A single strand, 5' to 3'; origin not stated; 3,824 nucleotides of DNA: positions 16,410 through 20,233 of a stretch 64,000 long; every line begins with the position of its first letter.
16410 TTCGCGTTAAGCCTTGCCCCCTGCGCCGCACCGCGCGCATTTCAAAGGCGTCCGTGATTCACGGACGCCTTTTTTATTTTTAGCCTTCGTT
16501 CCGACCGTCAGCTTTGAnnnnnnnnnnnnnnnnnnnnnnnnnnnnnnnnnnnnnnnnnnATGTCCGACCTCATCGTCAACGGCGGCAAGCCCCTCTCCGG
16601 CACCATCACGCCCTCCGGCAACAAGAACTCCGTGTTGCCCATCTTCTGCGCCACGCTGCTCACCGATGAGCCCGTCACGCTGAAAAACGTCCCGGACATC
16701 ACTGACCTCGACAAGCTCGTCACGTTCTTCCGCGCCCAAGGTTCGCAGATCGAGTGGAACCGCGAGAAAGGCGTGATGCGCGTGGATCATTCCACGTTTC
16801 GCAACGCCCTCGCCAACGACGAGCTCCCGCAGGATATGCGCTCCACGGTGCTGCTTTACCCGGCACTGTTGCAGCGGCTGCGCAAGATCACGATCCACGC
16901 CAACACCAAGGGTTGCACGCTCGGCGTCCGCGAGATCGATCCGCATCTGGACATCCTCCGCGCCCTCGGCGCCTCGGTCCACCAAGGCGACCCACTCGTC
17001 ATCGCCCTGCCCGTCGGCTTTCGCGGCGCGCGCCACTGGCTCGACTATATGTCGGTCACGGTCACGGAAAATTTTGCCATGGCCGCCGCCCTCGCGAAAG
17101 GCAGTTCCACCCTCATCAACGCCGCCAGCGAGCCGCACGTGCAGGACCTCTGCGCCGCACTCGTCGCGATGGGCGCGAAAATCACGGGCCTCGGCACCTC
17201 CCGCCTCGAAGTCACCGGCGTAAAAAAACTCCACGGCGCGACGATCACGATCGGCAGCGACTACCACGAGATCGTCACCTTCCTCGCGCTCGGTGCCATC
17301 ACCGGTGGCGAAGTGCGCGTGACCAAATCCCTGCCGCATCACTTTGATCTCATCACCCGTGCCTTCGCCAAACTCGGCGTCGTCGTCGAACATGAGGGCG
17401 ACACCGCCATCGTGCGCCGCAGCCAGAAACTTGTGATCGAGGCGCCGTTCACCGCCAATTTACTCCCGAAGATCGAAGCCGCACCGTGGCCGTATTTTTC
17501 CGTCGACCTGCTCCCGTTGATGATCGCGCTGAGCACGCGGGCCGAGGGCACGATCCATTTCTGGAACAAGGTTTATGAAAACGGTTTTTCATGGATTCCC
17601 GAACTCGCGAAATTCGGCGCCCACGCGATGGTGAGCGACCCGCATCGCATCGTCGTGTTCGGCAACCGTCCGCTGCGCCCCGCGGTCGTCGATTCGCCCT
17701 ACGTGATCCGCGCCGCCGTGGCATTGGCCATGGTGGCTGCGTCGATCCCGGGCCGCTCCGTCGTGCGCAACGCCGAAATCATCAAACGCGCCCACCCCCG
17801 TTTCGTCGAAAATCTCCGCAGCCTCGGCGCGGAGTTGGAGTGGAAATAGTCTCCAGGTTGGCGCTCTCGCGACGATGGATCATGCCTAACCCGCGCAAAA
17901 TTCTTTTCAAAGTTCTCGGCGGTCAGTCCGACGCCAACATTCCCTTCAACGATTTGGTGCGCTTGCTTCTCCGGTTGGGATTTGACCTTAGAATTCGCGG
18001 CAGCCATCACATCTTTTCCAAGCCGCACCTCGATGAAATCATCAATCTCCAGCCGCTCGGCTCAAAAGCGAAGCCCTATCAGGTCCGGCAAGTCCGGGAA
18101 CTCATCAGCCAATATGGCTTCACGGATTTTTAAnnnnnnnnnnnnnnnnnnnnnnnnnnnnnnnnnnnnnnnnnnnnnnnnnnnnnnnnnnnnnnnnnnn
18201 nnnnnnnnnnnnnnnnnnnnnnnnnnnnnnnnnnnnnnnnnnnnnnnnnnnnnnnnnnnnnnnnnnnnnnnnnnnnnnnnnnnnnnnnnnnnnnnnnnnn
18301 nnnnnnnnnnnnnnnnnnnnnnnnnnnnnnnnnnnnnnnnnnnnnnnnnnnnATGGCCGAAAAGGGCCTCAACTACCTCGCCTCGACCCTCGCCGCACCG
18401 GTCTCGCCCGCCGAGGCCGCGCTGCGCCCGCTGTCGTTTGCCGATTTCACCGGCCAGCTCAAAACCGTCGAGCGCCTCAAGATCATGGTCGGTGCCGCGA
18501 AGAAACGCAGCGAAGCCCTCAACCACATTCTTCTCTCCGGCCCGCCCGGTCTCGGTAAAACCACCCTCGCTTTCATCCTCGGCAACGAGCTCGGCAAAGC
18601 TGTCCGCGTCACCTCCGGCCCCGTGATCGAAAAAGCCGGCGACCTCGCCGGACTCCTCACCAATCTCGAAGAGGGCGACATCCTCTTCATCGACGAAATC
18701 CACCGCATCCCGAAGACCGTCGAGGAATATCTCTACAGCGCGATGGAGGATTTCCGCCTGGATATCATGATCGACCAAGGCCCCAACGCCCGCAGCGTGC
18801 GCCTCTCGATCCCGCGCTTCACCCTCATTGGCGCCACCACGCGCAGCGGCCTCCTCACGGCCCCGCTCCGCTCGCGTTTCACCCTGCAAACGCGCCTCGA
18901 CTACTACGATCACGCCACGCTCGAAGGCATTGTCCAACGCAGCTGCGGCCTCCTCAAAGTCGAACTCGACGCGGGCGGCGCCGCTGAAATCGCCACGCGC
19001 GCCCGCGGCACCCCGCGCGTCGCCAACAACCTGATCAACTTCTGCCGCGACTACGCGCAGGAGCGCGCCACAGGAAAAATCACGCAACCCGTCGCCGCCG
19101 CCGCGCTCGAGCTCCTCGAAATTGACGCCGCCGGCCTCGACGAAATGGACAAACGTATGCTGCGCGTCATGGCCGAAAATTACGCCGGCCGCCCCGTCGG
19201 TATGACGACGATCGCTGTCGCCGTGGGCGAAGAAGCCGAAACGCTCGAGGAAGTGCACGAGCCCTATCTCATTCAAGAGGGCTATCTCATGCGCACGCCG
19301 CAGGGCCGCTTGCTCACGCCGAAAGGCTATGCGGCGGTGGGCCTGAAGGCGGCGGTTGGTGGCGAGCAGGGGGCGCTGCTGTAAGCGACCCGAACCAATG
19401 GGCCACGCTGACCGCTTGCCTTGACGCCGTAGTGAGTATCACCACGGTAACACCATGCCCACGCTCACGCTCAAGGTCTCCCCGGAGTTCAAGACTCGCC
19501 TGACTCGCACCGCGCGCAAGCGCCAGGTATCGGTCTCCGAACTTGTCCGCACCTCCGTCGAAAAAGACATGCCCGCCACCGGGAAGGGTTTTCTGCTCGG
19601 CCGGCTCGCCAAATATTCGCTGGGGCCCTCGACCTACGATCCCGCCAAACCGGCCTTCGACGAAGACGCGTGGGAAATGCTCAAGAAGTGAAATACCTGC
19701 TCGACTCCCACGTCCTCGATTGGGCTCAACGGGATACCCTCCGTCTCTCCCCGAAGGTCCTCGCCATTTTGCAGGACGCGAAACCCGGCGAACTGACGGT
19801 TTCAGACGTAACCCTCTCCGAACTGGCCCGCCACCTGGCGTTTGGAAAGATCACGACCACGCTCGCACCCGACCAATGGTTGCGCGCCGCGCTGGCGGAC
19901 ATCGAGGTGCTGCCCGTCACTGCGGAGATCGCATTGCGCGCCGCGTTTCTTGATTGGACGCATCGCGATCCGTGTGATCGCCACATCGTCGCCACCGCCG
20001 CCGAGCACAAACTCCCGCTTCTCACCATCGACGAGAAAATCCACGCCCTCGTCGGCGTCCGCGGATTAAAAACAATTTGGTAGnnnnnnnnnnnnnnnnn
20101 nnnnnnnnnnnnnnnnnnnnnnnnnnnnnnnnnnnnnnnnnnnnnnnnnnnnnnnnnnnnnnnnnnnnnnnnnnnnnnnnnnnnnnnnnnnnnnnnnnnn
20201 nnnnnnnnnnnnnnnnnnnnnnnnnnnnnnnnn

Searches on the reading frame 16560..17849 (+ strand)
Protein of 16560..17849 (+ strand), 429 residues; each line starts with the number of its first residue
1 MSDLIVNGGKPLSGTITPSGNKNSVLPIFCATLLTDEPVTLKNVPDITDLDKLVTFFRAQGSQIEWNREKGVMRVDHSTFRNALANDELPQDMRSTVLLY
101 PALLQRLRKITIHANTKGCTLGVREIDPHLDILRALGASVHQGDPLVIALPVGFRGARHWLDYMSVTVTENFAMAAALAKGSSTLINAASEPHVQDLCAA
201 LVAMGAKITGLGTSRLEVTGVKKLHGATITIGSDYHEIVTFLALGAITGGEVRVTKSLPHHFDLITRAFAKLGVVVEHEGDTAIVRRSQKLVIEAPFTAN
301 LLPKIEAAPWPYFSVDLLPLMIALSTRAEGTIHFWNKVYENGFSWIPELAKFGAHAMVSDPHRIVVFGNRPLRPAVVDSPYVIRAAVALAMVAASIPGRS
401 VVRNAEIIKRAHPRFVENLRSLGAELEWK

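Call 44: search_protein_families(library=pfam, proteins=[window:16560-17849:+])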
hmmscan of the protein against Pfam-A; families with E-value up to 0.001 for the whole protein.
window:16560-17849:+ (429 aa): 1 family
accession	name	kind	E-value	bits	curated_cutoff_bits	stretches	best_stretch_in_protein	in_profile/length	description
PF00275.25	EPSP_synthase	-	1.5e-60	205.6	22.8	1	6-419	1-417/417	EPSP synthase (3-phosphoshikimate 1-carboxyvinyltransferase)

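Call 66: list_cluster_members(proteins=[window:16560-17849:+, window:14431-14802:-])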
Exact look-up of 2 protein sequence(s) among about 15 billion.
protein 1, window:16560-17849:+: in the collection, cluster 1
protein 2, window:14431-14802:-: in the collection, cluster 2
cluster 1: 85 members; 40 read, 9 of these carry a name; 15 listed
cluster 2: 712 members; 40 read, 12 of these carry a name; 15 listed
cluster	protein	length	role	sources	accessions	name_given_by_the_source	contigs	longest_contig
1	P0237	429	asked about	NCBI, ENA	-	-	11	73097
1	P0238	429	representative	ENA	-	-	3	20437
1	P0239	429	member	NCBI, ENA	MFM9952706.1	MAG: UDP-N-acetylglucosamine 1-carboxyvinyltransferase [Opitutaceae bacterium]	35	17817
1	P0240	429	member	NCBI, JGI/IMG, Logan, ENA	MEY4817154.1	MAG: hypothetical protein RLZZ162_4227 [Verrucomicrobiota bacterium] | UDP-N-acetylglucosamine 1-carboxyvinyltransferase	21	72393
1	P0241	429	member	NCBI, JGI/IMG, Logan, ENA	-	UDP-N-acetylglucosamine 1-carboxyvinyltransferase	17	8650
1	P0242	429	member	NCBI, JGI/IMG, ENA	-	UDP-N-acetylglucosamine 1-carboxyvinyltransferase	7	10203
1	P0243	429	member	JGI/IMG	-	UDP-N-acetylglucosamine 1-carboxyvinyltransferase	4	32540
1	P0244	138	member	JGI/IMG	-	UDP-N-acetylglucosamine 1-carboxyvinyltransferase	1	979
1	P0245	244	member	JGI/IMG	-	UDP-N-acetylglucosamine 1-carboxyvinyltransferase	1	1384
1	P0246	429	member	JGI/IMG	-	UDP-N-acetylglucosamine 1-carboxyvinyltransferase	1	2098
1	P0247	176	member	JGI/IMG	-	UDP-N-acetylglucosamine 1-carboxyvinyltransferase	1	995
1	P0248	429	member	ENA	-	-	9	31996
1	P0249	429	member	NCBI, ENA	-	-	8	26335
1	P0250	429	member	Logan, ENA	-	-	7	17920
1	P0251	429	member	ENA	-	-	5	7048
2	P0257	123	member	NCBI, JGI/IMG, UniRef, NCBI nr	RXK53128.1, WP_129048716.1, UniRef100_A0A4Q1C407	dUTPase [Oleiharenicola lentus] | dimeric dUTPase (all-alpha-NTP-PPase superfamily) | dUTPase n=1 Tax=Oleiharenicola lentus TaxID=2508720 RepID=A0A4Q1C407_9BACT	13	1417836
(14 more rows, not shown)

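Call 67: find_encoding_contigs(protein=P0257, flank=10000, max_places=3)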
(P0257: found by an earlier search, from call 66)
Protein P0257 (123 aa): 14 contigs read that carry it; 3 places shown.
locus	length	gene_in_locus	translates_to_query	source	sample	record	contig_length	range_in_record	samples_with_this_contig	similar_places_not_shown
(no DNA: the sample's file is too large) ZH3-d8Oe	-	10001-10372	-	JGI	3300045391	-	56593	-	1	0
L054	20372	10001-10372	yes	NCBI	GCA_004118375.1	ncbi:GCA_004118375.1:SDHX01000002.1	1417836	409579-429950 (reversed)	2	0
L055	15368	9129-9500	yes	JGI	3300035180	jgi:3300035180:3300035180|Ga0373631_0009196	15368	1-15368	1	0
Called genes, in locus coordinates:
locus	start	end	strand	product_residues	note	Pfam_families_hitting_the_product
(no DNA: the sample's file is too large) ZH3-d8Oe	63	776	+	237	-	PF00106:adh_short, PF08659:KR, PF13561:adh_short_C2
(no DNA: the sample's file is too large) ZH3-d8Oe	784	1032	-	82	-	-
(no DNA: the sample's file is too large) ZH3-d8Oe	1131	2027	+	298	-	PF07589:PEP_exosort_dom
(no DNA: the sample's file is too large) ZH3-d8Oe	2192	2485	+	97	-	-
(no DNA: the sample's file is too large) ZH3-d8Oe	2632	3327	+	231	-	PF00072:Response_reg, PF00486:Trans_reg_C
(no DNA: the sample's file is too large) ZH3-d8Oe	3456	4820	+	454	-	PF17203:sCache_3_2, PF00672:HAMP, PF00512:HisKA, PF02518:HATPase_c, PF13581:HATPase_c_2 (weak)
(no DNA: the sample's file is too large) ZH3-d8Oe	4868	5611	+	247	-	PF06123:CreD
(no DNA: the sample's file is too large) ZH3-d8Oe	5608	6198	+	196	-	-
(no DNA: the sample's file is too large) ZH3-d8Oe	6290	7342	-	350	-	PF05496:RuvB_N, PF00004:AAA, PF07728:AAA_5 (weak), PF17864:AAA_lid_4, PF05491:WHD_RuvB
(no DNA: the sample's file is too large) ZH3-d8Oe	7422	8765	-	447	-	PF00275:EPSP_synthase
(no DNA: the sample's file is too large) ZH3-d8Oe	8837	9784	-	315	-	-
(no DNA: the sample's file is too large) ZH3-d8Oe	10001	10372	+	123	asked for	PF08761:dUTPase_2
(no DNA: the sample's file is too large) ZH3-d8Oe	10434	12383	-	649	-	PF14508:GH97_N, PF10566:Glyco_hydro_97, PF14509:GH97_C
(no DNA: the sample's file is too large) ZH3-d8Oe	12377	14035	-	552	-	PF01229:Glyco_hydro_39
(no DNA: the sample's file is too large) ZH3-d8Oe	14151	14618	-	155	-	PF09500:YiiD_C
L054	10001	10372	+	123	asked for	PF08761:dUTPase_2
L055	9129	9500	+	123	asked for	PF08761:dUTPase_2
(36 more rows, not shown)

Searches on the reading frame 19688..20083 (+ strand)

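Call 44: search_protein_families(library=pfam, proteins=[window:19688-20083:+])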
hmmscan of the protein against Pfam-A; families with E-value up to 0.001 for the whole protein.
window:19688-20083:+ (131 aa): 1 family
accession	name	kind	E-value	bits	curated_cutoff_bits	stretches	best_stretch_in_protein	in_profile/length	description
PF01850.27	PIN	-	4.4e-14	53.6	23.6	1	3-120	1-116/120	PIN domain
